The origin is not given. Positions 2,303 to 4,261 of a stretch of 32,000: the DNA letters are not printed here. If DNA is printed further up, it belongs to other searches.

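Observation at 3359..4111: Recent 378-bp in-frame tandem duplication doubles the C-terminal domain of CcmI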

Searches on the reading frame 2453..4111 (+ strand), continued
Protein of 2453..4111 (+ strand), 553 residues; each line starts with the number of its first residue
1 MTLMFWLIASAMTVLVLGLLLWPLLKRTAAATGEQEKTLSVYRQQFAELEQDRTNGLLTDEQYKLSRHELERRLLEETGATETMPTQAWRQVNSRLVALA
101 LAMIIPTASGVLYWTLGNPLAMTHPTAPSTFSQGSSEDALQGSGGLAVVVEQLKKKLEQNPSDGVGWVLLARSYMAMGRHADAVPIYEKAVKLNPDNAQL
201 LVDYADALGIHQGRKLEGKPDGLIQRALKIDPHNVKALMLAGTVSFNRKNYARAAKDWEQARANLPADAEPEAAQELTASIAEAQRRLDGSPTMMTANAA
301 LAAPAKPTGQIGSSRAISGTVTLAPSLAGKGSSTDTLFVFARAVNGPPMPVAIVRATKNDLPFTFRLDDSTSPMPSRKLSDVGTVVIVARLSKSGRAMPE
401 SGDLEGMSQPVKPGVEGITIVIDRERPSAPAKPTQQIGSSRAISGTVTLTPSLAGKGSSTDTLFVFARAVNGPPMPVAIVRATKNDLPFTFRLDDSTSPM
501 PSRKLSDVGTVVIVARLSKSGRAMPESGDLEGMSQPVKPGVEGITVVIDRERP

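Call 8: find_related_loci(query=window:2453-4111:+, collection=genome_contigs, flank=6000)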
Query window:2453-4111:+ (553 aa) in genome_contigs; peptide patterns used: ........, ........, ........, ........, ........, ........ (x = any residue, [..] = any of these).
279 stretches matched a pattern; 121 encode a relative of the query (tblastn E <= 1e-3); the best 80 are kept; 80 distinct loci.
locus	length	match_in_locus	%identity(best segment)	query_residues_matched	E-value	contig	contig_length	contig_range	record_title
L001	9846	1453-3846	70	1-553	0e+0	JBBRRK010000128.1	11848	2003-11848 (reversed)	MAG: Nitrospirales bacterium isolate La3-X1 Co_metawrap_457_K_22591344_L_11848_cov_15.6916, whole genome shotgun sequenc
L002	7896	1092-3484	70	1-553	0e+0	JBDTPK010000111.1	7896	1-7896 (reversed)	MAG: Nitrospirota bacterium isolate cluster3_bin.197 NODE_45421_length_7896_cov_11.567912, whole genome shotgun sequence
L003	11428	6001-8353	71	1-553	0e+0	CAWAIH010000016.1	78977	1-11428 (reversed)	MAG: uncultured Nitrospiraceae bacterium isolate MFD02134.bin.2.198 genome assembly, contig: contig_36151, whole genome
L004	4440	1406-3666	72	1-553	0e+0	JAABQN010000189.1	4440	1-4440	MAG: Nitrospiraceae bacterium isolate S06.Bin014 Scaffold_179, whole genome shotgun sequence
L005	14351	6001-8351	72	1-553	0e+0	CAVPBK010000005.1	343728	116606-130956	MAG: Nitrospirota bacterium isolate MFD00031.bin.1.108 genome assembly, contig: contig_546, whole genome shotgun sequenc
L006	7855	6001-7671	71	1-553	0e+0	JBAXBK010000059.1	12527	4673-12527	MAG: Nitrospira sp. isolate ELA165 MAG165_59, whole genome shotgun sequence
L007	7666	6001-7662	71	1-553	0e+0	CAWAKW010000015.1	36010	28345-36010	MAG: Nitrospirota bacterium isolate MFD02134.bin.1.156 genome assembly, contig: contig_36149, whole genome shotgun seque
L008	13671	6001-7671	69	1-553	0e+0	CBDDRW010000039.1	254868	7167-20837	uncultured bacterium isolate s9_102 genome assembly, contig: s9_102.fak141_2078648, whole genome shotgun sequence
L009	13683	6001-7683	68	1-553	0e+0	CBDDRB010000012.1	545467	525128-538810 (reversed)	uncultured bacterium isolate s7_161 genome assembly, contig: s7_161.fak141_972544, whole genome shotgun sequence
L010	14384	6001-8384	70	1-553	0e+0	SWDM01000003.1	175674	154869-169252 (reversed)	MAG: Nitrospira sp. isolate RSF3 Nitrospira_sp_RSF3_3, whole genome shotgun sequence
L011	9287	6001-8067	68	1-553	0e+0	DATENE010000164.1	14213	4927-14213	MAG TPA_asm: Nitrospiraceae bacterium isolate SMAG_U8961 k141_1325444, whole genome shotgun sequence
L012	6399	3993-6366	70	1-553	0e+0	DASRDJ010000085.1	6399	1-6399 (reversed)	MAG TPA_asm: Terriglobales bacterium isolate SMAG_U9977 k141_1279862, whole genome shotgun sequence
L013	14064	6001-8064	69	1-553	0e+0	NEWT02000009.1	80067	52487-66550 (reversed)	MAG: Nitrospira sp. CG24A Nitrospira_sp_RSF2_CG24_A_9, whole genome shotgun sequence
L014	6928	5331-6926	70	1-553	0e+0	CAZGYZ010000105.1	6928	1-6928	MAG TPA_asm: uncultured Nitrospira sp. isolate ERP119705_co19_318 genome assembly, contig: NODE_14032_length_6928_cov_27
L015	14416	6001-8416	72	1-553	0e+0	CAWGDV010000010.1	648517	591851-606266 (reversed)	MAG: uncultured Nitrospiraceae bacterium isolate MFD02159.bin.1.78 genome assembly, contig: contig_23571, whole genome s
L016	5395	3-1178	86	36-553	0e+0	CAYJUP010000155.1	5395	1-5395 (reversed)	MAG TPA_asm: uncultured Nitrospiraceae bacterium isolate ERP125453_co1_266 genome assembly, contig: NODE_20309_length_53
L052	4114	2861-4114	70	1-543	0e+0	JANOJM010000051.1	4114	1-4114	MAG: Nitrospiraceae bacterium isolate VAR_48_metabat_227 VAR_48_k141_1465839, whole genome shotgun sequence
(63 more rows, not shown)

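Call 13: find_encoding_contigs(protein=P0001, flank=3000, max_places=4)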
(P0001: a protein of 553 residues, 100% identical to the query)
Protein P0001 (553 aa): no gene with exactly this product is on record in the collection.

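Call 14: list_cluster_members(proteins=[P0001, P0002, P0022])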
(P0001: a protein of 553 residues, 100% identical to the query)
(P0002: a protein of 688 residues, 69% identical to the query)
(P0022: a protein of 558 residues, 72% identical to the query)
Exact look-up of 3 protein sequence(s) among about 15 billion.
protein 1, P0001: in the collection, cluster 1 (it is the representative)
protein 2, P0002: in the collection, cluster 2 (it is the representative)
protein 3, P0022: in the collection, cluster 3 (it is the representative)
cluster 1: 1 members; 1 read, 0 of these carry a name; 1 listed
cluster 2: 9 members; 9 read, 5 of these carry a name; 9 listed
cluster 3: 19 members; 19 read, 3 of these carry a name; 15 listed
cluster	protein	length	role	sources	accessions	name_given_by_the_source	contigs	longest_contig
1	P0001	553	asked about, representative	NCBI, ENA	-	-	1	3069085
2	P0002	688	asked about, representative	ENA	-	-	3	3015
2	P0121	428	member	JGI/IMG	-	cytochrome c-type biogenesis protein CcmH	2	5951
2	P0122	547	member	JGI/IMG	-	cytochrome c-type biogenesis protein CcmH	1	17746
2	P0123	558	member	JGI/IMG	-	cytochrome c-type biogenesis protein CcmH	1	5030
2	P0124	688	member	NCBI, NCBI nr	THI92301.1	MAG: c-type cytochrome biogenesis protein CcmI [Nitrospira sp. CG24A]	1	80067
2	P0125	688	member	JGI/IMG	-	cytochrome c-type biogenesis protein CcmH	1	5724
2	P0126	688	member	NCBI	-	-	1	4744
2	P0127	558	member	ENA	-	-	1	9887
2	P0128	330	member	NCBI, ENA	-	-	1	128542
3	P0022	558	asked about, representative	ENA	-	-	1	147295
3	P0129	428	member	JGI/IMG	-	cytochrome c-type biogenesis protein CcmH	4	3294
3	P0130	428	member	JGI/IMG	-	cytochrome c-type biogenesis protein CcmH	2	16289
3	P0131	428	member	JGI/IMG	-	cytochrome c-type biogenesis protein CcmH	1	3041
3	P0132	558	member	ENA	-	-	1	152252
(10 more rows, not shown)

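Call 45: predict_structure(alignment_id=A1)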
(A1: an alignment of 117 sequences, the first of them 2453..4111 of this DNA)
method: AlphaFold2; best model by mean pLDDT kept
length: 553 residues; sequences in the alignment: 117
mean_pLDDT: 74.8   pTM: 0.34
mean pLDDT of the five models: 74.8, 73.5, 73.3, 72.9, 68.0
residues with pLDDT >= 90: 151; 70-90: 256; 50-70: 47; < 50: 99
segments of 3 or more residues with pLDDT < 50: 26-34, 80-99, 117-143, 291-314, 428-440
pLDDT, mean of each block of 10 residues (from residue 1): 74 72 46 56 83 81 83 68 30 43 52 46 32 31 70 93 93 94 96 95 96 91 97 96 95 96 88 90 87 32 33 65 76 78 73 78 82 74 81 76 82 80 66 35 87 78 89 81 88 84 77 89 82 85 87 83
secondary structure, 60 per line:
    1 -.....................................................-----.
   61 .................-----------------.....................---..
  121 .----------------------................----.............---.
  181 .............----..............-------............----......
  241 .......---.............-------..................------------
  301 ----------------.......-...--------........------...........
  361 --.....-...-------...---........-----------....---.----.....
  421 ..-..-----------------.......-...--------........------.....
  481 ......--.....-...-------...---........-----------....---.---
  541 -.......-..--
elements in order: H2-54 H60-77 H95-115 H144-159 H164-176 H180-193 H198-211 H219-230 H235-247 H251-263 H271-288 E317-323 E336-343 E350-357 E363-367 E385-392 E404-407 E416-422 E443-449 E462-469 E476-483 E489-493 E511-518 E530-533 E542-548

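Call 49: search_solved_structures(query=window:2453-4111:+, max_evalue=0.01)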
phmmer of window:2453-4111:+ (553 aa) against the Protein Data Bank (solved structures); distinct sequences matched with E-value up to 0.01: 48.
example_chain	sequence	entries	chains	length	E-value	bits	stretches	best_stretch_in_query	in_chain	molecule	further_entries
9qhb_A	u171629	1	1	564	9.8e-55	189.4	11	144-270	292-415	Engineered tetratricopeptide repeat protein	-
8bu0_A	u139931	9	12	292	9.5e-19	70.6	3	144-249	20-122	Consensus tetratricopeptide repeat protein | Crystal structure of an 8-repeat consensus TPR superhelix with Zinc. | Monomer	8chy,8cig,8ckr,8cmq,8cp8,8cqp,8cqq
9qhc_A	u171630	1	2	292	1.9e-18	69.6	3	144-270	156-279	Engineered tetratricopeptide repeat protein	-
2e2e_A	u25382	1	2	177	1.6e-11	46.8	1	150-266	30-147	Formate-dependent nitrite reductase complex nrfG subunit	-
7obi_A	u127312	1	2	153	1.7e-10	43.4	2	148-244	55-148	CTPR-rv4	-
2wqh_A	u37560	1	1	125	2.6e-10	42.8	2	144-201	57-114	CTPR3Y3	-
1na0_A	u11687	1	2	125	1.7e-09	40.1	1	144-201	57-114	designed protein CTPR3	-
9gzg_A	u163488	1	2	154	1.8e-09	40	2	139-206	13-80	Engineered CTPR protein with glutamic acids for conductivity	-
8ch0_A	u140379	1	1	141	6.7e-09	38.1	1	143-203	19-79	Consensus tetratricopeptide repeat protein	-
2fo7_A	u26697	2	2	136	6.9e-09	38.1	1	144-202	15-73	SYNTHETIC CONSENSUS TPR PROTEIN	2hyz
6b85_J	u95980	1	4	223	9.9e-09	37.6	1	146-200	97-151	TMHC4_R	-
6vfj_B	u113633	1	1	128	1.5e-08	37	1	147-199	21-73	I53_dn5B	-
3kd7_A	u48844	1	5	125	1.8e-08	36.8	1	166-270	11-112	CTPR390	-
8cus_A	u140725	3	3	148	3.6e-08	35.7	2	146-242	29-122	I432-1(NaCl) Chain A | I432-1(Imd) Chain A | I432-1-X3 Chain A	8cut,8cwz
6vfh_A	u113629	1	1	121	6e-08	35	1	147-199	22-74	T33_dn10A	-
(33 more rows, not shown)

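Call 58: find_encoding_contigs(protein=P0022, flank=4000, max_places=3)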
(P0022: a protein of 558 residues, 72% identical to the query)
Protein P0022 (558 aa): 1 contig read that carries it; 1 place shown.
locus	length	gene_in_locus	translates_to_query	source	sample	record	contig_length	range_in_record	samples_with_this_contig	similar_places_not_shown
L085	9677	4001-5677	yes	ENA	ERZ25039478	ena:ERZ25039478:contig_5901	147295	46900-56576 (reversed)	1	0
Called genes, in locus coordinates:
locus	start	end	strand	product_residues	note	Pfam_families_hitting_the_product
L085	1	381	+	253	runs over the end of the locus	PF01578:Cytochrom_C_asm, PF27518:CcmC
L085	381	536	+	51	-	PF04995:CcmD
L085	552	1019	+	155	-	PF03100:CcmE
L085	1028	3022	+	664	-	PF01578:Cytochrom_C_asm, PF16327:CcmF_C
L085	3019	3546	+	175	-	PF08534:Redoxin, PF00578:AhpC-TSA, PF00085:Thioredoxin (weak)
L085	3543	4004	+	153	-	PF03918:CcmH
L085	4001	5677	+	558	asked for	PF13432:TPR_16 (faint), PF13428:TPR_14 (faint), PF07719:TPR_2 (faint), PF14559:TPR_19 (faint), PF00515:TPR_1 (faint), PF13181:TPR_8 (faint), PF23914:TPR_CcmH_CycH, PF23892:Ig_CycH, +2 more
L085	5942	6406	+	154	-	PF23892:Ig_CycH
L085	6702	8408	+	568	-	PF14522:Cytochrome_C7 (faint), PF13447:Multi-haem_cyto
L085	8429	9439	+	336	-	PF27869:HaoB_nitrify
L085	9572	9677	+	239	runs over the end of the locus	PF13435:Cytochrome_C554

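Call 61: search_protein_families(library=ncbifam, proteins=[window:2453-4111:+, L003:7901-8353:+], max_evalue=0.001)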
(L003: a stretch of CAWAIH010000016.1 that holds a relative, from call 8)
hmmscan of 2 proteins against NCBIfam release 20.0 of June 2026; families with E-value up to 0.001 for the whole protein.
window:2453-4111:+ (553 aa): 9 families
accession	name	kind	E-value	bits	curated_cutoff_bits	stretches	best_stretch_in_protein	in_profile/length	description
TIGR03142.1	cytochro_ccmI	equivalog_domain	4.3e-29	101.2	29.3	1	4-119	1-117/118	c-type cytochrome biogenesis protein CcmI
NF007692.0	PRK10370.1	equivalog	2.9e-13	49.9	306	1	151-260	68-177/206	heme lyase NrfEFG subunit NrfG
TIGR02917.1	PEP_TPR_lipo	equivalog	1.6e-10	39.6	312.2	2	223-276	181-234/899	XrtA/PEP-CTERM system TPR-repeat protein PrsT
TIGR02521.1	type_IV_pilW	equivalog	2.3e-08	33.9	154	1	147-201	48-102/234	type IV pilus biogenesis/stability protein PilW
NF040959.1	MamA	equivalog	2.6e-06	27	200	0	148-199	55-106/204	magnetosome protein MamA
NF033920.0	C39_PA2778_fam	equivalog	2.9e-05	23.6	150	0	138-214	164-239/255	PA2778 family cysteine peptidase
NF008757.0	PRK11788.1-5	equivalog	0.00059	19.1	363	0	222-279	201-257/388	lipopolysaccharide assembly protein LapB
TIGR00540.1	TPR_hemY_coli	hypoth_equivalog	0.00071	18.4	142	0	168-282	265-369/385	heme biosynthesis-associated TPR protein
NF008520.0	PRK11447.1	equivalog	0.00071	17.5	858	0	137-264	276-414/1157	cellulose synthase complex outer membrane protein BcsC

L003:7901-8353:+ (151 aa): 0 families
